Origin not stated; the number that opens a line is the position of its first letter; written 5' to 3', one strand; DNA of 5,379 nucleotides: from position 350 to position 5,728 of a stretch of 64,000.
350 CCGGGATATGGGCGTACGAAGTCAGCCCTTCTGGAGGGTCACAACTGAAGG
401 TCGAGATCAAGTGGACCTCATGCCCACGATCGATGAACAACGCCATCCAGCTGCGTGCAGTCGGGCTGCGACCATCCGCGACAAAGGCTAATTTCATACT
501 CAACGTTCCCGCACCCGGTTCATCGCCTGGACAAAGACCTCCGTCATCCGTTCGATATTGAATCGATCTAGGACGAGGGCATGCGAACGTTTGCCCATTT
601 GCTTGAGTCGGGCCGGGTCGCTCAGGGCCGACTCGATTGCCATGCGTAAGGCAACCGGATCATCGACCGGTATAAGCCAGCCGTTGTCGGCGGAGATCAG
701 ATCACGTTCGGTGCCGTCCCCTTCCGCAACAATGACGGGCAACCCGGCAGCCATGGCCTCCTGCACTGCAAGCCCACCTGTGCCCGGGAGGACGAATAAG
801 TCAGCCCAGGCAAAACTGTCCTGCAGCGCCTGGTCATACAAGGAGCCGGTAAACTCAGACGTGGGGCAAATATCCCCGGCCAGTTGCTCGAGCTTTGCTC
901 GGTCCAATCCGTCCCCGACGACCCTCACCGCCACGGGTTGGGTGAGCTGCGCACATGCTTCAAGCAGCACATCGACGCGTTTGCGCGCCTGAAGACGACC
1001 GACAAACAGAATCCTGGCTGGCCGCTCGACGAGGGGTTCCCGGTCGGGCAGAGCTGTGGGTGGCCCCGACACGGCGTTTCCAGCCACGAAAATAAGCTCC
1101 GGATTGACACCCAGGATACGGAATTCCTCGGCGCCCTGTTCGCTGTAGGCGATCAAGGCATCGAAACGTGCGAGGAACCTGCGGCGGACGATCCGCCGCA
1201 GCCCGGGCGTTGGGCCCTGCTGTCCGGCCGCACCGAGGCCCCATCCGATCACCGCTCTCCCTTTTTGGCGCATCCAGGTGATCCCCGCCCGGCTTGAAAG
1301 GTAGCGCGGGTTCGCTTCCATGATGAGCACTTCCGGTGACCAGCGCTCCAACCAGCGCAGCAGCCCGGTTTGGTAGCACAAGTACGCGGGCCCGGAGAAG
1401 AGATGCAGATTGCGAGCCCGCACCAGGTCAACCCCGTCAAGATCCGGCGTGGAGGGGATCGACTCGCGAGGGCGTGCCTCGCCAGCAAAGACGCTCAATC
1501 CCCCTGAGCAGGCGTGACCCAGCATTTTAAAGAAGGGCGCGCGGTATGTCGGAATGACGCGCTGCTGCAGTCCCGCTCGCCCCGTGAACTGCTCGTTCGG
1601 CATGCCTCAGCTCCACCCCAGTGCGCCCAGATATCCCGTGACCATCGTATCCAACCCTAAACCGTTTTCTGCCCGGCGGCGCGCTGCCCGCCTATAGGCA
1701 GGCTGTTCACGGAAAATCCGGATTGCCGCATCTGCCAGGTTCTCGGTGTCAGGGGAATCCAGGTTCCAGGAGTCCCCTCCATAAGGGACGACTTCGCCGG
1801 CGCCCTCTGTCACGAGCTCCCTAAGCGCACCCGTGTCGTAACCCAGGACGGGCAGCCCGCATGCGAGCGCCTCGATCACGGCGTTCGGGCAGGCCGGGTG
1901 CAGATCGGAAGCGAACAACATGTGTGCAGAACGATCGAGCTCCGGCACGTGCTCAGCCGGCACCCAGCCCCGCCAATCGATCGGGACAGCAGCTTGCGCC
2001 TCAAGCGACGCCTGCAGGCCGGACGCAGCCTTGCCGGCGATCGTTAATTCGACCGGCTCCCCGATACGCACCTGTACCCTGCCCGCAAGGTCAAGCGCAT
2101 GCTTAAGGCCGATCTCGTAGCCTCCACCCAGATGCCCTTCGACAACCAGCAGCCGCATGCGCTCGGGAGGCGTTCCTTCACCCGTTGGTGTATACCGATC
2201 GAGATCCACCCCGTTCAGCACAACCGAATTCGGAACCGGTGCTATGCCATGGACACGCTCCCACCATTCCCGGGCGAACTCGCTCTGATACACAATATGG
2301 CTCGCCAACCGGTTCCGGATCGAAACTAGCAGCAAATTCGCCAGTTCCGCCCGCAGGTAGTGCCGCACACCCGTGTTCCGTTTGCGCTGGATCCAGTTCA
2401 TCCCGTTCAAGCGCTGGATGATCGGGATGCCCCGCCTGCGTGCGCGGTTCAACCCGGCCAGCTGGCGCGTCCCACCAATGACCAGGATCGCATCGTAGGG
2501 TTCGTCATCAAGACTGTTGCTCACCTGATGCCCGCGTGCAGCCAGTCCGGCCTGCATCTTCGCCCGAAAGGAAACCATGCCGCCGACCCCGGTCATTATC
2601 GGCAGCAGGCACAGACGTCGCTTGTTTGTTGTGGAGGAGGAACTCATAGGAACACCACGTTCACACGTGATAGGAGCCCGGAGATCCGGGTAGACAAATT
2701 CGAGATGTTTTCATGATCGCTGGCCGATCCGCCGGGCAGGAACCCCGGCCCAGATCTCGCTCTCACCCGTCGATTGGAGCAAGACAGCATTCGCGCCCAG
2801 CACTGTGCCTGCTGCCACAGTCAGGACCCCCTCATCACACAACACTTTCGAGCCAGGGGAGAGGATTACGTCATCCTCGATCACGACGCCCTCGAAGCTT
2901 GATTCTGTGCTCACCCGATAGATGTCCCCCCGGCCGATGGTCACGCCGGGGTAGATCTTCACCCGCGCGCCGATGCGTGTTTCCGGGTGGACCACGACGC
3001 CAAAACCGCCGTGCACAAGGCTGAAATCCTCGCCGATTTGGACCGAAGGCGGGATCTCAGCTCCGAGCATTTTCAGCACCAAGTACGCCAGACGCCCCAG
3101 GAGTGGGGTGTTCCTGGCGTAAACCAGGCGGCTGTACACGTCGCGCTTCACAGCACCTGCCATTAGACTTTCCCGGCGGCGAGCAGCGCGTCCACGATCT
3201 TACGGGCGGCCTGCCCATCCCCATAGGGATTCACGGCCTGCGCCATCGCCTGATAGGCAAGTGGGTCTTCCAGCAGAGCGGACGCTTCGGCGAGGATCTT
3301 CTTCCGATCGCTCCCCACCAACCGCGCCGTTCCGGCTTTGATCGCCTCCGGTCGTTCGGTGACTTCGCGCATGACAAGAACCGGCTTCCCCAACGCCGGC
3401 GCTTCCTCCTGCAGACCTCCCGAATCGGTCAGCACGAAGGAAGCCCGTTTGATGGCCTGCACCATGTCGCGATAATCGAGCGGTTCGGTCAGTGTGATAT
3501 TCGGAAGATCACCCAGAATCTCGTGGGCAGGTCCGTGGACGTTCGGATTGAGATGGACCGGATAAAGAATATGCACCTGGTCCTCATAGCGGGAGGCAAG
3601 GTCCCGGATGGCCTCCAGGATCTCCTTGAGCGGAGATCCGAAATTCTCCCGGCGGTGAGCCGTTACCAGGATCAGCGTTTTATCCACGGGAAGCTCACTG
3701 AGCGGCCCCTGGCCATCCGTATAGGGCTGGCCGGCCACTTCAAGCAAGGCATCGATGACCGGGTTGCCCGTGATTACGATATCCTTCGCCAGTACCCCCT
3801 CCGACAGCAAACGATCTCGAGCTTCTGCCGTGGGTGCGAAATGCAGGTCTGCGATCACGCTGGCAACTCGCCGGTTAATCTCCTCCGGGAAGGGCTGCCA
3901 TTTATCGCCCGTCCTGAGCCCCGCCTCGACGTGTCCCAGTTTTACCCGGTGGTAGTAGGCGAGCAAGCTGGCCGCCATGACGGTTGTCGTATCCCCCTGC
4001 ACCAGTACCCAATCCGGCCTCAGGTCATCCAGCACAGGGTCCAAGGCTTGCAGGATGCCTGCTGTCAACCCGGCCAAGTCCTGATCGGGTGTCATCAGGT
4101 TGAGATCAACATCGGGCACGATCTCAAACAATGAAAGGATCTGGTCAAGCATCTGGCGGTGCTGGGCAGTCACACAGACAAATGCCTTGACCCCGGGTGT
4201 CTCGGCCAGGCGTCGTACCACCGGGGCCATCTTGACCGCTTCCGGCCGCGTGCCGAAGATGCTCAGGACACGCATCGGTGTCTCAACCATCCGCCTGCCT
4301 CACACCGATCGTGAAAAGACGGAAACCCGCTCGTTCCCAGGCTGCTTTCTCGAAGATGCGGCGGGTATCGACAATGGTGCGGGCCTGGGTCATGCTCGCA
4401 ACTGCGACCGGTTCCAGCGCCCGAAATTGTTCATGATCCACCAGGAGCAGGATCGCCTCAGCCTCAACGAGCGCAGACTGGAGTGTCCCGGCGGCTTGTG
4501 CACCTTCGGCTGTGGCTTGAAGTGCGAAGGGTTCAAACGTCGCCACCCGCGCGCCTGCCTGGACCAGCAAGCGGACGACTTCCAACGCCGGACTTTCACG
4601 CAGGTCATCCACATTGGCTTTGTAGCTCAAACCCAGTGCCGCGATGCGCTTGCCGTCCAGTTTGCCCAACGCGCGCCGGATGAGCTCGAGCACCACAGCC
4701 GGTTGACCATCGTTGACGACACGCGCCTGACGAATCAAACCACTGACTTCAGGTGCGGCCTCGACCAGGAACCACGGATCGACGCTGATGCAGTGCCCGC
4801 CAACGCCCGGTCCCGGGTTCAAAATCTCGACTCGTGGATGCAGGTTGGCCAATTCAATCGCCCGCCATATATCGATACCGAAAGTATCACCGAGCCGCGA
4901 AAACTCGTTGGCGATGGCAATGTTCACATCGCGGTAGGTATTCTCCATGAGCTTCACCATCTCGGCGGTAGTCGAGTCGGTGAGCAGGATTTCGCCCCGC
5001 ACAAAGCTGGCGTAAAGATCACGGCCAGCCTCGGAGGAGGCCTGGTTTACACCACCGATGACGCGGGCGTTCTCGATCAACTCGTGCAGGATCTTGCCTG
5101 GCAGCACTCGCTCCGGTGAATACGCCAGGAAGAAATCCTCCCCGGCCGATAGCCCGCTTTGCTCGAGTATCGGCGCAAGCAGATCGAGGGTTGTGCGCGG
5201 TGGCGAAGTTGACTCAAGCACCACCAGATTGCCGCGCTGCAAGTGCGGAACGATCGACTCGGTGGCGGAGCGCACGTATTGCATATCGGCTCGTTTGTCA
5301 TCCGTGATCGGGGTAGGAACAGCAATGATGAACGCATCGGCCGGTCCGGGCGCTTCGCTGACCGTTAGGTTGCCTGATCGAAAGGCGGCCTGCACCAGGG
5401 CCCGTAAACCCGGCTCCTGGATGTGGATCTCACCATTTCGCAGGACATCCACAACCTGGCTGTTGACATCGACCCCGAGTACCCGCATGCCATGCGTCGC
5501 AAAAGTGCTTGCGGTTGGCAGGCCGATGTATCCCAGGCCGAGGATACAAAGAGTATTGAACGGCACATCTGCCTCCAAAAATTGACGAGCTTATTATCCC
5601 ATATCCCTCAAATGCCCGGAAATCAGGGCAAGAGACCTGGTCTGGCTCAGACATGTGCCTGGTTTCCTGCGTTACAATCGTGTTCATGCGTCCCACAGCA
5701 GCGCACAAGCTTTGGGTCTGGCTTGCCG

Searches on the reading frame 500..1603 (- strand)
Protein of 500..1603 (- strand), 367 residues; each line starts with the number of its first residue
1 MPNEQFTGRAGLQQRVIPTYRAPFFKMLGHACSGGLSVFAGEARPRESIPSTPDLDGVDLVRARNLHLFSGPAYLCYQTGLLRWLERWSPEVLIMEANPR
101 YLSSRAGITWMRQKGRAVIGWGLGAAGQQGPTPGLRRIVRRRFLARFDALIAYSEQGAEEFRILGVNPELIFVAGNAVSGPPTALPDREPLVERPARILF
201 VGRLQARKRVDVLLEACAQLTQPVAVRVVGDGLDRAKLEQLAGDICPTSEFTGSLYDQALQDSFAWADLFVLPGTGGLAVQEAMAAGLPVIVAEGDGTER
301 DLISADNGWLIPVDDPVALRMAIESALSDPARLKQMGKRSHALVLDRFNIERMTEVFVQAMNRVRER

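Call 44: search_protein_families(library=pfam, proteins=[window:500-1603:-], max_evalue=0.00001)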
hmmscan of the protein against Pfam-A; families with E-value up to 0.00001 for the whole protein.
window:500-1603:- (367 aa): 3 families
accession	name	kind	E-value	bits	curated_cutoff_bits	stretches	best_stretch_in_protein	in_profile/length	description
PF00534.26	Glycos_transf_1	-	1.6e-25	90.1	26.4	1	188-340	8-169/172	Glycosyl transferases group 1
PF13692.12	Glyco_trans_1_4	-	6.2e-24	85.3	27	1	197-329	3-142/142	Glycosyl transferases group 1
PF13579.12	Glyco_trans_4_4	-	1.8e-08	35.4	29.7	1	56-176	38-157/158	Glycosyl transferase 4-like domain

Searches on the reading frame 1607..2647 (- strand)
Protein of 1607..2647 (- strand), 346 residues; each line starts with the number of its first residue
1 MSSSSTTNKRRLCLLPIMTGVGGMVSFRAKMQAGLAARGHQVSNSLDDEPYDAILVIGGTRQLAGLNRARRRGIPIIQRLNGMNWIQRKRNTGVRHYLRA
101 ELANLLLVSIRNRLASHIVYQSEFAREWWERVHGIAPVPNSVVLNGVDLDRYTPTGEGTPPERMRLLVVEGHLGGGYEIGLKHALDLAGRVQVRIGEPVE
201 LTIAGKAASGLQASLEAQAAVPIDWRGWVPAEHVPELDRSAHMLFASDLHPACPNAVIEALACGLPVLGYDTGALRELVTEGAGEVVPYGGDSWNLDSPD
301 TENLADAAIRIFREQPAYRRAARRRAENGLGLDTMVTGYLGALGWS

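Call 44: search_protein_families(library=pfam, proteins=[window:1607-2647:-], max_evalue=0.00001)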
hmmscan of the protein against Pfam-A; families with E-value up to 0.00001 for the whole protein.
window:1607-2647:- (346 aa): 3 families
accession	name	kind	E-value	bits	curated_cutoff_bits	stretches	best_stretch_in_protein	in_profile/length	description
PF13692.12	Glyco_trans_1_4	-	2.9e-12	47.5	27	1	179-312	15-140/142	Glycosyl transferases group 1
PF00534.26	Glycos_transf_1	-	4.1e-11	43.1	26.4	1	179-323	28-167/172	Glycosyl transferases group 1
PF13439.12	Glyco_transf_4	-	7.5e-08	33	28.5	1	48-151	70-170/170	Glycosyltransferase Family 4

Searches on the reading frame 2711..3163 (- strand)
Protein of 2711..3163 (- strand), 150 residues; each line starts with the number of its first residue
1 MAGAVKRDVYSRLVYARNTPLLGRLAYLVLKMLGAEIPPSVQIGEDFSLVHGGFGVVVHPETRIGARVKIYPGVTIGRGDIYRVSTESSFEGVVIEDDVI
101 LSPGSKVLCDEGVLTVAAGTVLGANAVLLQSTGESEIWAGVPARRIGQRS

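Call 44: search_protein_families(library=pfam, proteins=[window:2711-3163:-], max_evalue=0.00001)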
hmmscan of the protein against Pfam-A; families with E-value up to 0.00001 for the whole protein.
window:2711-3163:- (150 aa): 1 family
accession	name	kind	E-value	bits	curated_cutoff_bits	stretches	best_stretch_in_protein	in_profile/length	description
PF00132.30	Hexapep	-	2.4e-10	40.1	27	0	55-78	1-24/36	Bacterial transferase hexapeptide (six repeats)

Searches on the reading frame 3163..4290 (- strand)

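Call 44: search_protein_families(library=pfam, proteins=[window:3163-4290:-], max_evalue=0.00001)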
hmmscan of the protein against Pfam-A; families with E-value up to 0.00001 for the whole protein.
window:3163-4290:- (375 aa): 1 family
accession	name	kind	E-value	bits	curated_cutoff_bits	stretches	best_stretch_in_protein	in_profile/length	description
PF02350.25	Epimerase_2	-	1.6e-116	389.4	30.6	1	27-369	2-346/347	UDP-N-acetylglucosamine 2-epimerase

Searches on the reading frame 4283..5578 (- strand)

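Call 44: search_protein_families(library=pfam, proteins=[window:4283-5578:-], max_evalue=0.00001)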
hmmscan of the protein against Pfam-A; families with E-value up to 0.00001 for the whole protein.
window:4283-5578:- (431 aa): 4 families
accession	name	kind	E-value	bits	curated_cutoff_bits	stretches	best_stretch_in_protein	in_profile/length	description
PF03721.20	UDPG_MGDP_dh_N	-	9.7e-53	179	27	1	9-183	2-181/187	UDP-glucose/GDP-mannose dehydrogenase family, NAD binding domain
PF00984.24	UDPG_MGDP_dh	-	8.1e-26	90.4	25.4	1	204-290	2-93/94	UDP-glucose/GDP-mannose dehydrogenase family, central domain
PF03720.21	UDPG_MGDP_dh_C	-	3.2e-23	82.5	30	1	313-410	1-102/103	UDP-glucose/GDP-mannose dehydrogenase family, UDP binding domain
PF03446.21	NAD_binding_2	-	3e-06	27.8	21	0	10-135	2-105/161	NAD binding domain of 6-phosphogluconate dehydrogenase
